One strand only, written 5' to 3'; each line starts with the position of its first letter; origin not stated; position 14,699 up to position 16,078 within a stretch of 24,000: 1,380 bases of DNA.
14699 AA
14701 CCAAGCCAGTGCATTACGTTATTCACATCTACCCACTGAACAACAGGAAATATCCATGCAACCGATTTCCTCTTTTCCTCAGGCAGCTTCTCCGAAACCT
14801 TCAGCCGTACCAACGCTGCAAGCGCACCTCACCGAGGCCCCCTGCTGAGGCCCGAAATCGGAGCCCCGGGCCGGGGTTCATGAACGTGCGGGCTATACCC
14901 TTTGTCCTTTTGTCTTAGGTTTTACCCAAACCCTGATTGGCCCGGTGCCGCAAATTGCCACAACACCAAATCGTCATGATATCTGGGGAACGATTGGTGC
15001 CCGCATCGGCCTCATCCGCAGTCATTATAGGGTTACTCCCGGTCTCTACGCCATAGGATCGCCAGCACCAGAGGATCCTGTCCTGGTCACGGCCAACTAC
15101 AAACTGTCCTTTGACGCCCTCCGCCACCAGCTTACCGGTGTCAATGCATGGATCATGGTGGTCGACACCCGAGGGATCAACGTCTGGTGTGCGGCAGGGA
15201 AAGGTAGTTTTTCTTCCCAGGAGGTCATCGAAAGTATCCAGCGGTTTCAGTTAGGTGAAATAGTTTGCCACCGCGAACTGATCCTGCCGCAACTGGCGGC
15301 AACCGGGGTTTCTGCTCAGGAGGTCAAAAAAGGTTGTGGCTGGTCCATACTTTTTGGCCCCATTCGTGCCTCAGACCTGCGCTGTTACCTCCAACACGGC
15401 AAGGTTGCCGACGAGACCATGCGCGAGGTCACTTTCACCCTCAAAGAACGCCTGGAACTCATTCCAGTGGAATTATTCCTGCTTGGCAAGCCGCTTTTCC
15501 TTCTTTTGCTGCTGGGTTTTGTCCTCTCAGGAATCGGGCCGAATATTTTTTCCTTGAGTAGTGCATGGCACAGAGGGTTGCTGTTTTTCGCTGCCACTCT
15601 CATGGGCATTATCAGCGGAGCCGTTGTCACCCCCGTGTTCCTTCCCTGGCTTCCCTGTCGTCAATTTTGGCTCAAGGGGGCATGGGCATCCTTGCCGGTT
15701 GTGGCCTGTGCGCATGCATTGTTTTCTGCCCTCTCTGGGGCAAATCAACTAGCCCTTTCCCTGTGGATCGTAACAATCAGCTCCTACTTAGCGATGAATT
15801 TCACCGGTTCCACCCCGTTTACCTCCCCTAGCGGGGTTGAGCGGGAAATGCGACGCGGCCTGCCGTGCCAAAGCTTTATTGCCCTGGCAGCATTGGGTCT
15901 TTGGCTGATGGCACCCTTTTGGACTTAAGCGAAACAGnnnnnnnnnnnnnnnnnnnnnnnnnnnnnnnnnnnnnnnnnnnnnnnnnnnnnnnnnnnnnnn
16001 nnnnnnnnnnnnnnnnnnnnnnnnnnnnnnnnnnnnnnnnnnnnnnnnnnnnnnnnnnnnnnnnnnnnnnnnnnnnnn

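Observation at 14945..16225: hgcA-hgcB mercury methylation gene pair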

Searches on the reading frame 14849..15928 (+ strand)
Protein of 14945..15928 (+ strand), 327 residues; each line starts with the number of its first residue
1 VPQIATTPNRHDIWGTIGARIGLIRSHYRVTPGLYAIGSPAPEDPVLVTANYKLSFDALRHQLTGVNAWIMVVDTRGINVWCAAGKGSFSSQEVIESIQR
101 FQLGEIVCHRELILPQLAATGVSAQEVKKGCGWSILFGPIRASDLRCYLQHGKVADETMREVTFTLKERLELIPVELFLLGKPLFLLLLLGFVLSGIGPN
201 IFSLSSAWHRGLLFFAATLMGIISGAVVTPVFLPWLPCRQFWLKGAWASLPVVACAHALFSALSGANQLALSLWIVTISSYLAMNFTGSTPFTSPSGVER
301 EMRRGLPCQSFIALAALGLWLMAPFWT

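Call 3: search_protein_families(library=ncbifam, proteins=[window:14945-15928:+], max_evalue=0.01)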
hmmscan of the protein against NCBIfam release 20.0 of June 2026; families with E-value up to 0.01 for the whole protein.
window:14945-15928:+ (327 aa): 3 families
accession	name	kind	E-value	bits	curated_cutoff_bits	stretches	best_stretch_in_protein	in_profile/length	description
NF040863.1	HgcA_corrinoid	equivalog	4.9e-124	413.7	275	1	1-325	1-324/325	mercury methylation corrinoid protein HgcA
NF043039.1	HgcAB_like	equivalog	3.4e-60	204.5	285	1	28-294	14-280/350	HgcAB-like fusion protein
NF003195.0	PRK04165.1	equivalog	7.2e-22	77.9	306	1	28-151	322-445/450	acetyl-CoA decarbonylase/synthase complex subunit gamma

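Call 4: search_protein_families(library=pfam, proteins=[window:14945-15928:+], max_evalue=0.01)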
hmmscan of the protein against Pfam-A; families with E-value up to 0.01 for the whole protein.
window:14945-15928:+ (327 aa): 1 family
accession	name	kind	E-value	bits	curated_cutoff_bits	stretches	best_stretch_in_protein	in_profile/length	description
PF03599.22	CdhD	-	6e-14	52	24.8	1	28-143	266-381/387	CO dehydrogenase/acetyl-CoA synthase delta subunit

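Call 9: find_homologous_proteins(query=window:14945-15928:+, max_evalue=1e-10)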
Query window:14945-15928:+ (327 aa): 7335 proteins with E <= 1e-10 among 8000 candidates; the best 120 are listed.
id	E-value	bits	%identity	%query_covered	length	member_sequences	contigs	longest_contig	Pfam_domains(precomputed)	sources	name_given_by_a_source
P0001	5.4e-218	741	100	100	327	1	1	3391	PF03599.23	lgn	-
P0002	6.6e-160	550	74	99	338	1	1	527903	PF03599.23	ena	-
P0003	1.6e-159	548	73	100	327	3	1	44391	PF03599.23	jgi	jgi:hypothetical protein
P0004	1.9e-158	545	72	100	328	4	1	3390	PF03599.23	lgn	-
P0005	1.4e-157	542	73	100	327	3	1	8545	PF03599.23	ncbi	-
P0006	5.0e-152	524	70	99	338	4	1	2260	PF03599.23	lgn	-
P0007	6.7e-151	520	70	99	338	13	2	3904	PF03599.23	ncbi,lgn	-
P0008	1.5e-148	512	71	93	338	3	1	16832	PF03599.23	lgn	-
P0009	1.9e-147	509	71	99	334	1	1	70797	PF03599.23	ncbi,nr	ncbi:hypothetical protein JWJ90_14805 [Desulfobulbus rhabdoformis]|nr:hypothetical protein [Desulfob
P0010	9.1e-146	503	69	98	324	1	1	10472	PF03599.23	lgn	-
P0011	7.2e-145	500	67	99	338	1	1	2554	PF03599.23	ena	-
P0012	8.7e-145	500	67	100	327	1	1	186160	PF03599.23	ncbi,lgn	-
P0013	9.2e-144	497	68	99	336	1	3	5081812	PF03599.23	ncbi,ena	-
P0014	2.9e-137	475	66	99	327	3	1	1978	PF03599.23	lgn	-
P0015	5.9e-137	474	64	100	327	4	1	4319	PF03599.23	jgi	jgi:hypothetical protein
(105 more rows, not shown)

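Call 11: find_related_loci(query=window:14945-15928:+, collection=genome_contigs, flank=6000)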
Query window:14945-15928:+ (327 aa) in genome_contigs; peptide patterns used: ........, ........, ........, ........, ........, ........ (x = any residue, [..] = any of these).
599 stretches matched a pattern (row limit reached: there are more); 567 encode a relative of the query (tblastn E <= 1e-3); the best 80 are kept; 80 distinct loci.
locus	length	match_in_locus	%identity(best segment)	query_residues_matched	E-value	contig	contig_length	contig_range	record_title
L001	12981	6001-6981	69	1-327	6e-154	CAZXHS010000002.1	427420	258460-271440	MAG TPA_asm: uncultured Desulfobulbus sp. isolate SRP220891_co1_493 genome assembly, contig: NODE_10_length_427420_cov_1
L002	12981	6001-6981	67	1-326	7e-141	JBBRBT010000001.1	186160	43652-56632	MAG: Desulfobulbales bacterium isolate Co_metawrap_2357 Cmw_2357_k141_3210007_length_186160_cov_12.9997, whole genome sh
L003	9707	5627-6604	62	1-325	2e-132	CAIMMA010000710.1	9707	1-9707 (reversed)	uncultured bacterium isolate Loclat_bin-10882 genome assembly, contig: bin-10882:710/819, whole genome shotgun sequence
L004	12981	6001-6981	65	1-326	4e-127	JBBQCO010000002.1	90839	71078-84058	MAG: Desulfobulbales bacterium isolate Co_metawrap_1229 Cmw_1229_k141_3078542_length_90839_cov_11.9995, whole genome sho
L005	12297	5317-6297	63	1-326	3e-126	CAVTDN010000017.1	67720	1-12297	MAG: uncultured delta proteobacterium isolate MFD00905.bin.2.105 genome assembly, contig: contig_67561, whole genome sho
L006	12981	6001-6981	65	1-326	5e-126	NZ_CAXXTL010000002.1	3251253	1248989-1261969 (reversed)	MAG: uncultured Desulfobulbus sp. isolate 488ba005-bef4-404b-a7aa-59c4f49eb36e contig_2, whole genome shotgun sequence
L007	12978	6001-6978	63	1-325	7e-125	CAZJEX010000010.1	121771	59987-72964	MAG TPA_asm: uncultured Desulfobulbus sp. isolate SRP302447_co4_640 genome assembly, contig: NODE_512_length_121771_cov_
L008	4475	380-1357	62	1-326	2e-123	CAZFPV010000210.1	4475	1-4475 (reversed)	MAG TPA_asm: uncultured Desulfobulbus sp. isolate binchicken_co269_190 genome assembly, contig: NODE_20617_length_4475_c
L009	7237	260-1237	59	1-325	4e-122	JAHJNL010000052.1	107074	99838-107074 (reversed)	MAG: Proteobacteria bacterium isolate Old_saline_glass_biofilm.mb.15 Old_saline_glass_b.mb.15_k141_25029, whole genome s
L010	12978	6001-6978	58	1-325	5e-122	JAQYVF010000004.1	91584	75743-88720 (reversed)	MAG: Desulfocapsa sp. isolate Sva_acohol_bin16 k141_513275_length_91584_cov_231.5307, whole genome shotgun sequence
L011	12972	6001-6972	60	3-325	7e-121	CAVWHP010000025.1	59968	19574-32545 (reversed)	MAG: uncultured delta proteobacterium isolate MFD01299.bin.2.45 genome assembly, contig: contig_61605, whole genome shot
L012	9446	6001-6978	59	1-325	9e-121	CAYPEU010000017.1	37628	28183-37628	MAG TPA_asm: uncultured Desulfocapsa sp. isolate SRP167671_co2_261 genome assembly, contig: NODE_1392_length_37628_cov_1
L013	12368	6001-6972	61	3-325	3e-120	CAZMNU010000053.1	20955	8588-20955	MAG TPA_asm: uncultured Desulfobulbus sp. isolate binchicken_co59_47 genome assembly, contig: NODE_5310_length_20955_cov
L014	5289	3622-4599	56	1-325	2e-120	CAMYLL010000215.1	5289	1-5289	MAG: uncultured Pseudodesulfovibrio sp. isolate FCS_M_Desulfobacterota_19 genome assembly, contig: NODE_22777_length_528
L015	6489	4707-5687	56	1-326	2e-118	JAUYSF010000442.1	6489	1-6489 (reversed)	MAG: Desulfoprunum sp. isolate C5_metabat.bin.56 C5_k141_224865, whole genome shotgun sequence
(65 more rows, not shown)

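Call 38: search_solved_structures(query=window:14945-15928:+, max_evalue=0.01)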
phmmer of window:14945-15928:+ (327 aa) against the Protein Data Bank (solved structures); distinct sequences matched with E-value up to 0.01: 4.
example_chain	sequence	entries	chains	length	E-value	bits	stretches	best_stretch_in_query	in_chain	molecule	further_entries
2h9a_A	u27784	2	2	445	2.9e-13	52.7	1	28-150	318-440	Carbon monoxide dehydrogenase corrinoid/iron-sulfur protein, gamma subunit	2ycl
4c1n_A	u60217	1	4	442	3e-13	52.6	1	28-150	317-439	CARBON MONOXIDE DEHYDROGENASE CORRINOID/IRON-SULFUR PROTEIN, GAMMA SUBUNIT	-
4djd_C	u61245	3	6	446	2.6e-08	36.3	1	29-148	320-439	Corrinoid/iron-sulfur protein large subunit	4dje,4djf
9fzy_F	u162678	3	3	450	0.00035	22.8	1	30-120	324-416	Corrinoid iron-sulfur protein large subunit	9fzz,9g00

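Call 45: predict_structure(alignment_id=A3)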
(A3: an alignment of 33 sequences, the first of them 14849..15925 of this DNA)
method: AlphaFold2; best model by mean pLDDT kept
length: 359 residues; sequences in the alignment: 33
mean_pLDDT: 80.2   pTM: 0.67
mean pLDDT of the five models: 80.2, 80.1, 79.3, 77.3, 76.6
residues with pLDDT >= 90: 144; 70-90: 140; 50-70: 41; < 50: 34
segments of 3 or more residues with pLDDT < 50: 1-17, 109-118, 320-326
pLDDT, mean of each block of 10 residues (from residue 1): 35 46 91 91 77 65 90 94 80 90 75 43 87 93 83 81 92 83 84 66 70 81 92 88 94 90 82 86 95 91 96 75 45 75 94 89
secondary structure, 60 per line:
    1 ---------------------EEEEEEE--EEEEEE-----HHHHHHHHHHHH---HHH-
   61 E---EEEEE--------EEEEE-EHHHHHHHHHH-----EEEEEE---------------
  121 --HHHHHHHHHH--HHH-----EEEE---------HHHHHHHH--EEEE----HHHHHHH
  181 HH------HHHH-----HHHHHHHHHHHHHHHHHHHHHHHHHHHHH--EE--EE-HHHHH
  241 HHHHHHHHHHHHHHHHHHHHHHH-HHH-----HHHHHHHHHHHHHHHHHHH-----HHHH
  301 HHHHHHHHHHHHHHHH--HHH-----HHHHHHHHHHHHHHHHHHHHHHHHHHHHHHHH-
elements in order: E22-28 E31-36 H42-53 E65-69 E78-82 H85-94 E100-105 H123-132 E143-146 H156-163 E166-169 H174-182 H189-192 H198-226 H236-263 H273-291 H297-316 H327-358

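Call 47: fold_search(model_id=the predicted structure, library=pdb)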
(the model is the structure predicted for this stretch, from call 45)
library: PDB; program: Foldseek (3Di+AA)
matches with E <= 10: 544; with E <= 0.001: 6
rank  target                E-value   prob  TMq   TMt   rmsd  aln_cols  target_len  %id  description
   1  9a0b_A                5.2e-25  1.00  0.54  0.58   7.1       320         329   55  Structure determination of the HgcAB complex using metagenome sequence data, coevolution analysis, and ab initio struc (released 2020-06-12)
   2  2ycl_A                1.6e-07  1.00  0.33  0.27   5.1       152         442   28  complete structure of the corrinoid,iron-sulfur protein including the N-terminal domain with a 4Fe-4S cluster (released 2011-06-08)
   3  2h9a_A                6.7e-07  1.00  0.32  0.30   4.6       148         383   27  Corrinoid Iron-Sulfur Protein (released 2006-09-26)
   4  4c1n_G                8.7e-07  1.00  0.31  0.25   9.3       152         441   27  Corrinoid protein reactivation complex with activator (released 2014-08-13)
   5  4djd_C                8.9e-06  1.00  0.31  0.26   2.5       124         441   25  Crystal structure of folate-free corrinoid iron-sulfur protein (CFeSP) in complex with its methyltransferase (MeTr) (released 2012-03-14)
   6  9fzy_F                1.2e-05  1.00  0.29  0.24   2.9       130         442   22  Structure of carbon monoxide dehydrogenase/acetyl-CoA synthase (CODH/ACS) in complex with corrinoid iron-sulfur protei (released 2025-02-05)
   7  4tma_D                2.1e-01  0.21  0.12  0.16   6.4        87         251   20  Crystal structure of gyrase bound to its inhibitor YacG (released 2014-07-23)
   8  8qqs_D                2.1e-01  0.06  0.12  0.07  19.9       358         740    8  E. coli DNA gyrase bound to a linear part of a DNA minicircle (released 2024-04-10)
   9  5bs8_B                2.5e-01  0.30  0.19  0.25  11.5       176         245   14  Crystal structure of a topoisomerase II complex (released 2016-03-02)
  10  1qv9_A                3.1e-01  0.11  0.17  0.20  19.3       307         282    9  Coenzyme F420-dependent methylenetetrahydromethanopterin dehydrogenase (Mtd) from Methanopyrus kandleri: A methanogeni (released 2003-11-11)
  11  7v9b_A                3.2e-01  0.09  0.11  0.16  19.5       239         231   13  Crystal Structure of 14-3-3 epsilon with FOXO3a peptide (released 2022-08-31)
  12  1o9c                  3.4e-01  0.08  0.11  0.14  20.0       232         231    9  Structural view of a fungal toxin acting on a 14-3-3 regulatory complex (released 2003-03-06)
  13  8dgp_A                3.4e-01  0.08  0.12  0.15  19.8       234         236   11  14-3-3 epsilon bound to phosphorylated PEAK3 (pS69) peptide (released 2023-06-07)
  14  8s7k_B                3.8e-01  0.33  0.17  0.28   8.8       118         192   14  M. tuberculosis gyrase holocomplex with 150 bp DNA and gepotidacin (released 2025-10-08)
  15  9v0u_R                3.8e-01  0.06  0.12  0.14  16.0       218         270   11  GPR133-Gain-miniG13 complex (released 2025-07-30)
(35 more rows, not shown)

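Call 49: search_protein_families(library=ncbifam, proteins=[L001:4779-5747:-], max_evalue=0.001)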
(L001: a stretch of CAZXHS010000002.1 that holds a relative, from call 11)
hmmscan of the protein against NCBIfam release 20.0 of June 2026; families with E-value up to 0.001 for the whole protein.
L001:4779-5747:- (322 aa): 3 families
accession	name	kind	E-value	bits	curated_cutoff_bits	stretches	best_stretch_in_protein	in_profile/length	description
TIGR04337.1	AmmeMemoSam_rS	hypoth_equivalog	3.6e-08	32.7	220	1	36-119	13-107/349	AmmeMemoRadiSam system radical SAM enzyme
TIGR02495.1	NrdG2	equivalog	0.00017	21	131.15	1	85-118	20-52/193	anaerobic ribonucleoside-triphosphate reductase activating protein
TIGR02494.1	PFLE_PFLC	subfamily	0.00073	18.9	174.35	0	85-103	18-36/293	glycyl-radical enzyme activating protein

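Call 51: find_encoding_contigs(protein=P0001, flank=10000, max_places=4)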
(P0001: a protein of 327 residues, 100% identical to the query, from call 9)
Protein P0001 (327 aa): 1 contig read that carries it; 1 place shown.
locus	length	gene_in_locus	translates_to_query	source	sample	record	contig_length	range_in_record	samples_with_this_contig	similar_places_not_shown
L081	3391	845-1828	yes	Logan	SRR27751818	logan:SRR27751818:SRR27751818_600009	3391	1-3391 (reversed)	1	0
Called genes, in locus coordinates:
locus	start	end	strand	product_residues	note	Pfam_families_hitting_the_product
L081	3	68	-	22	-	?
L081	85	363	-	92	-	-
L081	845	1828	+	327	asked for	PF03599:CdhD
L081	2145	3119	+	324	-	PF04463:2-thiour_desulf, PF08349:DUF1722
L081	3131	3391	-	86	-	?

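Call 52: find_encoding_contigs(protein=P0002, flank=10000, max_places=3)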
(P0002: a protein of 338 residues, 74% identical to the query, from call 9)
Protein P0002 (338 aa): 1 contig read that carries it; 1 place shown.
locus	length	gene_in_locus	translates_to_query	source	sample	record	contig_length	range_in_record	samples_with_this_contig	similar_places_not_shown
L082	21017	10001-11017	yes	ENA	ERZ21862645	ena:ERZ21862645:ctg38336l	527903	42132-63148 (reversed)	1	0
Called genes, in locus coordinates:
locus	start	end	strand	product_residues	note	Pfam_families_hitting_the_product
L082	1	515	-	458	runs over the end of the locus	PF03364:Polyketide_cyc (weak), PF01370:Epimerase, PF08338:DUF1731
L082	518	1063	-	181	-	PF08338:DUF1731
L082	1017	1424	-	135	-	PF01370:Epimerase, PF08659:KR (faint), PF16363:GDP_Man_Dehyd (weak), PF13460:NAD_binding_10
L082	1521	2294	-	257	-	PF02582:DUF155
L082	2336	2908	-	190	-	-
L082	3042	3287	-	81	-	-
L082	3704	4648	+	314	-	PF01210:NAD_Gly3P_dh_N (weak), PF02558:ApbA, PF08546:ApbA_C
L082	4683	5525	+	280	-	PF02548:Pantoate_transf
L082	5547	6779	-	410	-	PF00155:Aminotran_1_2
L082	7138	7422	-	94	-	PF01842:ACT, PF22629:ACT_AHAS_ss, PF13710:ACT_5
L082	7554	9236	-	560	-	PF02776:TPP_enzyme_N, PF00205:TPP_enzyme_M, PF02775:TPP_enzyme_C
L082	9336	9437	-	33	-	-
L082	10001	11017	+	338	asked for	PF03599:CdhD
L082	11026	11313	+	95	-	PF12838:Fer4_7 (weak), PF13187:Fer4_9 (weak), PF13237:Fer4_10, PF00037:Fer4, PF12797:Fer4_2 (weak), PF12837:Fer4_6 (weak), PF14697:Fer4_21, PF12838:Fer4_7, +9 more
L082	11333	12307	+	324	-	PF04463:2-thiour_desulf, PF08349:DUF1722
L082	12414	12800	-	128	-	-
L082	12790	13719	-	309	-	PF00892:EamA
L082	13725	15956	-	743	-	PF13500:AAA_26, PF07085:DRTGG, PF01515:PTA_PTB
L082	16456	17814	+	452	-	PF07690:MFS_1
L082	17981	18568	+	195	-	PF01184:Gpr1_Fun34_YaaH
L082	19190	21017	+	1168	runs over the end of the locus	PF11845:Tll0287-like, PF00989:PAS (weak), PF13426:PAS_9 (weak), PF01590:GAF (weak), PF00989:PAS (weak), PF08448:PAS_4, PF02518:HATPase_c, PF00072:Response_reg, +4 more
